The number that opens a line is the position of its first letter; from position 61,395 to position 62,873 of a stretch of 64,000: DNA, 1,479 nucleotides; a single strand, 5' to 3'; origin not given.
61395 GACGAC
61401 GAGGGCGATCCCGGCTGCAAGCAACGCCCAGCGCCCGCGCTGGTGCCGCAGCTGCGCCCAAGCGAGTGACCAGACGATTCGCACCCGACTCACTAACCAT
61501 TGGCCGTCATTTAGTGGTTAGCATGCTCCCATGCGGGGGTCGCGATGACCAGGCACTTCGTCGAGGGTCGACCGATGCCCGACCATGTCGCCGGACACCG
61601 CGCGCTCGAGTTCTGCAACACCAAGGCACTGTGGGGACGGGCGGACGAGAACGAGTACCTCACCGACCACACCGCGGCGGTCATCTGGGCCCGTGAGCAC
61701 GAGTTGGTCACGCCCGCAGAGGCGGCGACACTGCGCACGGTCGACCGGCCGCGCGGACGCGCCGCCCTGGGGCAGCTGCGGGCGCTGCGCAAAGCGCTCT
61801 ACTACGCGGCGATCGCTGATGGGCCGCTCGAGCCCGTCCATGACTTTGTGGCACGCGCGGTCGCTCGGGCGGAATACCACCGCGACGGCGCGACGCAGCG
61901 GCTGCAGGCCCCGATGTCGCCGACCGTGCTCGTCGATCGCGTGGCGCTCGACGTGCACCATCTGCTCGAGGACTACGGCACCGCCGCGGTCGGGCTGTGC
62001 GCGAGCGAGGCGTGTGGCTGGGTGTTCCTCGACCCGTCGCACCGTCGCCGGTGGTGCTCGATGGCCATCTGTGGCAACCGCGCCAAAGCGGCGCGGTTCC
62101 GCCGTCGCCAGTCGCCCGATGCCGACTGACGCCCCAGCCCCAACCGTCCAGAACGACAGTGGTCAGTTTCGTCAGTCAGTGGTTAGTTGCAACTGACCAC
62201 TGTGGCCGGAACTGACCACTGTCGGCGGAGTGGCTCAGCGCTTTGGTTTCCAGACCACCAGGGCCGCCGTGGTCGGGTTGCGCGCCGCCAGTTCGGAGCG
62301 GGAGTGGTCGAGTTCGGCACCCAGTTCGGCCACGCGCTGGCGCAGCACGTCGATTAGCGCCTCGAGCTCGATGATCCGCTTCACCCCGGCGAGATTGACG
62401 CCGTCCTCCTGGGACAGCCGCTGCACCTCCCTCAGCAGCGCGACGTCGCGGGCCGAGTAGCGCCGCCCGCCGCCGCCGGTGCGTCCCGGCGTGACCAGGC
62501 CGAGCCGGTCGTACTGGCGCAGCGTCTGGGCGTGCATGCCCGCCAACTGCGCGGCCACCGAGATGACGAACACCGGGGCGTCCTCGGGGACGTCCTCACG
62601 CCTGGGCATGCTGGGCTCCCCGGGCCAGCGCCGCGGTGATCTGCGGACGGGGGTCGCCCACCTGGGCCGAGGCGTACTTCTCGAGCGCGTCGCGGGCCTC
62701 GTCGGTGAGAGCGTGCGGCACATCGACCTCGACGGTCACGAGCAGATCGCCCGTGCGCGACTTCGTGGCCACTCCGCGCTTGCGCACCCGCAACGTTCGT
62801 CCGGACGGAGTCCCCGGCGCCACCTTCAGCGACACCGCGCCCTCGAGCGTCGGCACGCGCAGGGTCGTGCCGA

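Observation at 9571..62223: Window-wide pattern: nine palindromic elements of three unrelated families, all within about 45 nt of a stop codon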

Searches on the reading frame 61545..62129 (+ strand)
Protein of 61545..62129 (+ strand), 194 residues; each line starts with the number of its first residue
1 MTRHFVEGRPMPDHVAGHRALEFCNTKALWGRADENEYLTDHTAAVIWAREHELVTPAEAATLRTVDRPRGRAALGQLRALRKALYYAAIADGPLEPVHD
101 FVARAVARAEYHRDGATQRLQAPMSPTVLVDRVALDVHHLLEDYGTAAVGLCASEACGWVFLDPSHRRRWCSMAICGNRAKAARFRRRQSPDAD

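Call 39: search_protein_families(library=pfam, max_evalue=0.01, proteins=[window:61545-62129:+])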
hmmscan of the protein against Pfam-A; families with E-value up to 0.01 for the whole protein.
window:61545-62129:+ (194 aa): 1 family
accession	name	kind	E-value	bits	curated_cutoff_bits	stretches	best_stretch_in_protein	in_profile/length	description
PF11706.13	zf-CGNR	-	8.4e-17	61.1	24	1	150-189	3-44/44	CGNR zinc finger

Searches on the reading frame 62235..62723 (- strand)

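Call 39: search_protein_families(library=pfam, max_evalue=0.01, proteins=[window:62235-62723:-])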
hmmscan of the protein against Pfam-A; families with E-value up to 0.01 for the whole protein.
window:62235-62723:- (162 aa): 3 families
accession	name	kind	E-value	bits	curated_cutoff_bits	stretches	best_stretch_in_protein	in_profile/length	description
PF13411.12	MerR_1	-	3.4e-16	59.5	21.6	1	54-119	3-67/69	MerR HTH family regulatory protein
PF00376.29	MerR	-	4.4e-11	42.9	28.2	1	54-89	2-38/38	MerR family regulatory protein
PF13591.12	MerR_2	-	0.00033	20.8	29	1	59-134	8-82/84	MerR HTH family regulatory protein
